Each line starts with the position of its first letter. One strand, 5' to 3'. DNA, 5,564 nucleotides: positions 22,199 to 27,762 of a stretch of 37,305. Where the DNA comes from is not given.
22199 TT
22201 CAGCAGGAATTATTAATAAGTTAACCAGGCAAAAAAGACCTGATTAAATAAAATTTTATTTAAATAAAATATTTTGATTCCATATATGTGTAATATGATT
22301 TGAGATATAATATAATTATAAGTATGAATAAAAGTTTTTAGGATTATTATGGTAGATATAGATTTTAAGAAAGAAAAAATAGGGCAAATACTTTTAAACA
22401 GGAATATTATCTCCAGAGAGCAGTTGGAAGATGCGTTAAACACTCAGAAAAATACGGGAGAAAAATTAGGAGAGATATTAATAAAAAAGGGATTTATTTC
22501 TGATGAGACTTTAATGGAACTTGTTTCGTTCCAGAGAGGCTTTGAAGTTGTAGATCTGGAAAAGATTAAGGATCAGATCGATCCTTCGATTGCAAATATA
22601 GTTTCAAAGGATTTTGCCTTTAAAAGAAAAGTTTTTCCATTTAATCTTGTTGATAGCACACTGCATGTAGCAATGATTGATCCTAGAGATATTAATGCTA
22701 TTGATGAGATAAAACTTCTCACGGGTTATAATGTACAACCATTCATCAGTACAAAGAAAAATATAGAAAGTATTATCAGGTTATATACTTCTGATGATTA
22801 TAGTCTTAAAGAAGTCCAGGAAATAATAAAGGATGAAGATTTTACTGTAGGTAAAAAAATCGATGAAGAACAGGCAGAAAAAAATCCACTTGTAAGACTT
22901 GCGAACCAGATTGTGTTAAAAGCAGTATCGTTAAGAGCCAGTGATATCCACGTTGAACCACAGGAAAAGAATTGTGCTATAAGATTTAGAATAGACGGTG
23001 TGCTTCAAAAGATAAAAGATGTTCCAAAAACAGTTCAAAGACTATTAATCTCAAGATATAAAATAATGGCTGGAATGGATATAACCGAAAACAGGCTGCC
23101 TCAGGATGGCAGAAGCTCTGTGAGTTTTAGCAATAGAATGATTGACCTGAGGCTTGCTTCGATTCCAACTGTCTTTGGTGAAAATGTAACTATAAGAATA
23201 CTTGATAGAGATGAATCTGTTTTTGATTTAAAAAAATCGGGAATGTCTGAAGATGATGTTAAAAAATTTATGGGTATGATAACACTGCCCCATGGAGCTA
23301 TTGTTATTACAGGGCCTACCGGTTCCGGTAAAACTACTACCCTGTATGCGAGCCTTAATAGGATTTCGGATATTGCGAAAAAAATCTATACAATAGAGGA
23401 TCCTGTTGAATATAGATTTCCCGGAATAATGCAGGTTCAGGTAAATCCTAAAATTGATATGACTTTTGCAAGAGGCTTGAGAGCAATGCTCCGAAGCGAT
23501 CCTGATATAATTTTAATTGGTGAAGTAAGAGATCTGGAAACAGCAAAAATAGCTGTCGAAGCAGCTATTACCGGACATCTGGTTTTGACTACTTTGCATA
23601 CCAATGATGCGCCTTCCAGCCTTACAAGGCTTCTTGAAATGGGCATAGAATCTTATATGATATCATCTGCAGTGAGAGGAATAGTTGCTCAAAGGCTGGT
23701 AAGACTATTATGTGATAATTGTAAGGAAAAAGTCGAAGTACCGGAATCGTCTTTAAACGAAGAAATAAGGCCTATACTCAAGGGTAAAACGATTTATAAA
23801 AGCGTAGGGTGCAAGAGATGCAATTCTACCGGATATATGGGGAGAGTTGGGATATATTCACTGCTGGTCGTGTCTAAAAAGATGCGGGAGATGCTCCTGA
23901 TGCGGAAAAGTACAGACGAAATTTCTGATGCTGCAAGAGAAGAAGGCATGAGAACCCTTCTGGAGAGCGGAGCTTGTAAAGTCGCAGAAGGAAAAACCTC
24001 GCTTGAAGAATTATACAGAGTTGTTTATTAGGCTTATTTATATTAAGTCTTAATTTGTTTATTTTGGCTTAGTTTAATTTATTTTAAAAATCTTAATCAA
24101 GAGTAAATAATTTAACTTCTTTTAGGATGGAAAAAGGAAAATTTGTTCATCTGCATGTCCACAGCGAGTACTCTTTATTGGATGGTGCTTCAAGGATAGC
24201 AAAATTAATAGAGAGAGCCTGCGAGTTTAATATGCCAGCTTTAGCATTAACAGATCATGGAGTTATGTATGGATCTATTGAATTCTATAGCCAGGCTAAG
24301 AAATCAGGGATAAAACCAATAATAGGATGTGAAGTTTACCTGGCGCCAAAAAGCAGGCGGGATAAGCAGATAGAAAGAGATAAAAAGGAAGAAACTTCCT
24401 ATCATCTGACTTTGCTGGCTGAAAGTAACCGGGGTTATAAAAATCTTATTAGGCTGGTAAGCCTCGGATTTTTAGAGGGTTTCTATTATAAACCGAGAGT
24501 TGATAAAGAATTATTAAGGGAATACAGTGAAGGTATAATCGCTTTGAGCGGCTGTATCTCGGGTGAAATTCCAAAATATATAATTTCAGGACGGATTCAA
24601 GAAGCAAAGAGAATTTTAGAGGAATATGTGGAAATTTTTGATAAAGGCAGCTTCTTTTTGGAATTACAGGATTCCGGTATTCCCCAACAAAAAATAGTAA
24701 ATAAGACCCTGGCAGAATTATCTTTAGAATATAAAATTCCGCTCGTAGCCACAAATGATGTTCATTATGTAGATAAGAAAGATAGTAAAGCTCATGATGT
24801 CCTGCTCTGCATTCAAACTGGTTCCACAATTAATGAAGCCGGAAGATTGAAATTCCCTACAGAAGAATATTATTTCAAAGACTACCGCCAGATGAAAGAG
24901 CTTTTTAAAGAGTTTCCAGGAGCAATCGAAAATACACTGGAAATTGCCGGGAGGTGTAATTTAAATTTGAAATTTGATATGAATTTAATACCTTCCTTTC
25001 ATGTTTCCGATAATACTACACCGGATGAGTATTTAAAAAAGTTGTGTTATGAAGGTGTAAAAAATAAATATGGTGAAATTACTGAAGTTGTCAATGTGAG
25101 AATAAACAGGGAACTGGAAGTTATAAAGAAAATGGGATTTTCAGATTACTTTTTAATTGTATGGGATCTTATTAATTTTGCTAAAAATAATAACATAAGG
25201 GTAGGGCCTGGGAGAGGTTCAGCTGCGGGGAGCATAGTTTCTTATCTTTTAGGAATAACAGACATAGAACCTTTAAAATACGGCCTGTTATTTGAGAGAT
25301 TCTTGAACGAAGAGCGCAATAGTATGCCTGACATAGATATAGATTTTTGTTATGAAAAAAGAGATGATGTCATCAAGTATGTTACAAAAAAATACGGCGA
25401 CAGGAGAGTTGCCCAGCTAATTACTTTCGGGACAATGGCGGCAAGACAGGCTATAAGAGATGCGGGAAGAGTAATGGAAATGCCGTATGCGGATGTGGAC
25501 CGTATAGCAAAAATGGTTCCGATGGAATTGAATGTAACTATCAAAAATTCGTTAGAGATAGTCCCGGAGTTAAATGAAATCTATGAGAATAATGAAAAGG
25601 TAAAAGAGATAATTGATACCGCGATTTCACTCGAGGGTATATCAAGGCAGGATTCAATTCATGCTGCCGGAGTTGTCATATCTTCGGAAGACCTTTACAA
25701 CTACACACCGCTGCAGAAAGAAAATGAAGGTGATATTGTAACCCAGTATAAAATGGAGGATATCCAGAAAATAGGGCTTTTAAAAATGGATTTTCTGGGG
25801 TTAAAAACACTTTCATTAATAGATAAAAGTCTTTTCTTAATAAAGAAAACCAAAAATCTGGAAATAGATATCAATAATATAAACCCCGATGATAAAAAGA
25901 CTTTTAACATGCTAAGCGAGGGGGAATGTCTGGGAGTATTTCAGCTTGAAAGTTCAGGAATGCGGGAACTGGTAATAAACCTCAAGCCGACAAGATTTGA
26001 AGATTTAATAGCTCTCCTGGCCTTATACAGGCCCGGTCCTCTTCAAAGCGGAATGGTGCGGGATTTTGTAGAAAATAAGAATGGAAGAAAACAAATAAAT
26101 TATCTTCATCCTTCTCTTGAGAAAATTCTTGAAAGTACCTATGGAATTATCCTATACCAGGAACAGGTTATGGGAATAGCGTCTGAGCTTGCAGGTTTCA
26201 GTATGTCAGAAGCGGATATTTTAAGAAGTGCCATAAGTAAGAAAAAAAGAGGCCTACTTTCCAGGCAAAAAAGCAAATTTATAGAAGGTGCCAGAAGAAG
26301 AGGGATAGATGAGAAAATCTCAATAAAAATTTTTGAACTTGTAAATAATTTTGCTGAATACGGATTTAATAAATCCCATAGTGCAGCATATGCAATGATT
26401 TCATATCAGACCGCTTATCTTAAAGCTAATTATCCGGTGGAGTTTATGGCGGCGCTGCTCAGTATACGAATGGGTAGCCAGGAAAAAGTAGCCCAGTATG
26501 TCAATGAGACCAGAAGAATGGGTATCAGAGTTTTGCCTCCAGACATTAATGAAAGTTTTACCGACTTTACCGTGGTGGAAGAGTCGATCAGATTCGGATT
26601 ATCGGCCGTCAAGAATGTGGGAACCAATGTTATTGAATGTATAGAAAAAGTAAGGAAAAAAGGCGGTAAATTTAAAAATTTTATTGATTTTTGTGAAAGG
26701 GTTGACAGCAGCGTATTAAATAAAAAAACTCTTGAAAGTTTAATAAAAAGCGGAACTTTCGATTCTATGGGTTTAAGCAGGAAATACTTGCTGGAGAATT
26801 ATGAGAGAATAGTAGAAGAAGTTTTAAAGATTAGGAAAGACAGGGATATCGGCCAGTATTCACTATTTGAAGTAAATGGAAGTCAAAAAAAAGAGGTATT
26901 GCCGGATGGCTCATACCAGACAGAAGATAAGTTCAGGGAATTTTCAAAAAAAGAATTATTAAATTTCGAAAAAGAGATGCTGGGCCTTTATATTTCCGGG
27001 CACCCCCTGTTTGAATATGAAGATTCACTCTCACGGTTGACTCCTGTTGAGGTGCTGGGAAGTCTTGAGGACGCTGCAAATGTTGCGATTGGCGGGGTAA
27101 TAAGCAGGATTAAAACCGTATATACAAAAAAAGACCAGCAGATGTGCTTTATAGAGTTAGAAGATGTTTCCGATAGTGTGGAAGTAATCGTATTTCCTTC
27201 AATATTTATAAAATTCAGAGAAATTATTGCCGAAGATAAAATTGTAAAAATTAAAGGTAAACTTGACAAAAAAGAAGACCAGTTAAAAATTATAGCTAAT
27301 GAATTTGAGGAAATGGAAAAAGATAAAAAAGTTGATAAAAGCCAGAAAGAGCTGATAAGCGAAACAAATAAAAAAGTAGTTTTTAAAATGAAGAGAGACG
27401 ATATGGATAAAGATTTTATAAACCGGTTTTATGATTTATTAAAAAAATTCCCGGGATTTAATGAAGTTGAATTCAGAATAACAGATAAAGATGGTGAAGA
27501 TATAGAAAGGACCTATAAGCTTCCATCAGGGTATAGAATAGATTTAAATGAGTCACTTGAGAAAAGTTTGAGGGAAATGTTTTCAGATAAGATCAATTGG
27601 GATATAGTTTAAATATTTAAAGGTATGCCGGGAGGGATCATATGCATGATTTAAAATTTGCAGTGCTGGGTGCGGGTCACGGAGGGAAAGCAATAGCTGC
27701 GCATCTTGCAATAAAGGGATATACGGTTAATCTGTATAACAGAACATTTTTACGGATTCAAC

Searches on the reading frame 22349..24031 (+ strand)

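Call 43: search_protein_families(library=pfam, proteins=[window:22349-24031:+], max_evalue=0.00001)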
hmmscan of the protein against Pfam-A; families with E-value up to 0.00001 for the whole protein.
window:22349-24031:+ (560 aa): 2 families
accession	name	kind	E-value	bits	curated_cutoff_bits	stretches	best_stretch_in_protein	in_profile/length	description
PF00437.27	T2SSE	-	2.5e-133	444.7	24.9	1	174-557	1-370/370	Type II/IV secretion system protein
PF05157.20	MshEN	-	3.9e-14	52.8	23.1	1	74-149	10-86/90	MshEN domain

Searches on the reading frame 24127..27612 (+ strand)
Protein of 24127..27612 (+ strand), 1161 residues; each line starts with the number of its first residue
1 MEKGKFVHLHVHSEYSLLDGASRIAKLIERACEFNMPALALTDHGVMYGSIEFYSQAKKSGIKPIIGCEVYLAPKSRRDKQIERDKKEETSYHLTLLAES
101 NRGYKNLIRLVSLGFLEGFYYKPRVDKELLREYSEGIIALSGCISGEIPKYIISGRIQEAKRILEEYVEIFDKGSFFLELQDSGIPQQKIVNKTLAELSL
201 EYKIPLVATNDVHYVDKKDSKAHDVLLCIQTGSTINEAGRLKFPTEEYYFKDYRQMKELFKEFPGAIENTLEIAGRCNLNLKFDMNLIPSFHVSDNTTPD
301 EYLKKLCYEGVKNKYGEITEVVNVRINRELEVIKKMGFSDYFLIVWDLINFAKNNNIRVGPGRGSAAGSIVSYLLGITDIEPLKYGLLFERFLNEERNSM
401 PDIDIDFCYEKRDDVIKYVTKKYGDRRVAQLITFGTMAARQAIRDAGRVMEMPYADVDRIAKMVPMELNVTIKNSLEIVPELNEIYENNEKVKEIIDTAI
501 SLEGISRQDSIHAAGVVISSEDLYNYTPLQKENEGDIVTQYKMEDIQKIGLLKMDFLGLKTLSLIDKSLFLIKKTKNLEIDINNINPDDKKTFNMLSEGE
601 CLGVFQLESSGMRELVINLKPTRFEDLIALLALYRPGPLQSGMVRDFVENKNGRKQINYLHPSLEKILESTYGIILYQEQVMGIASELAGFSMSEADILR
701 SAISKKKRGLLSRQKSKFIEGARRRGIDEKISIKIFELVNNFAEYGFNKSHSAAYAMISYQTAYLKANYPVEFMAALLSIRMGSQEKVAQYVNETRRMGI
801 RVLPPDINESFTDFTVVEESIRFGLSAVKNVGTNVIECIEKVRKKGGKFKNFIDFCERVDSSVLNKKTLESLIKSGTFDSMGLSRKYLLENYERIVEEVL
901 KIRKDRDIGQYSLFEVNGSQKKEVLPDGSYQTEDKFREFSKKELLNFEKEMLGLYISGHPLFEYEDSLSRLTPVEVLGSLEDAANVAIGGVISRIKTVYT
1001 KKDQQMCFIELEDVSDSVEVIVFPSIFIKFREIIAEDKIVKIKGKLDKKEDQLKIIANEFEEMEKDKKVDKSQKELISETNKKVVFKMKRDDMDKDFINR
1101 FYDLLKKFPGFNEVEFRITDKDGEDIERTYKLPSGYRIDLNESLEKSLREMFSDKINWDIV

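Call 67: search_protein_families(library=pfam, proteins=[window:24127-27612:+], max_evalue=0.00001)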
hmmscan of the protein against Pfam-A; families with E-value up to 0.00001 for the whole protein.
window:24127-27612:+ (1161 aa): 5 families
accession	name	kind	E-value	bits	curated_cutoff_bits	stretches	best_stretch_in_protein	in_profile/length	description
PF07733.18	DNA_pol3_alpha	-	1.1e-106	356.6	23.9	1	301-558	1-260/260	Bacterial DNA polymerase III alpha NTPase domain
PF02811.25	PHP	-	2e-64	217.3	26.4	1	8-183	1-164/164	PHP domain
PF17657.6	DNA_pol3_finger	-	2.1e-64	216.3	22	1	561-725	1-165/166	Bacterial DNA polymerase III alpha subunit finger domain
PF14579.12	HHH_6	-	4.9e-31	107.2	25.6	1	799-887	1-89/90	Helix-hairpin-helix motif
PF01336.31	tRNA_anti-codon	-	1.9e-11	44.1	27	1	986-1061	1-73/75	OB-fold nucleic acid binding domain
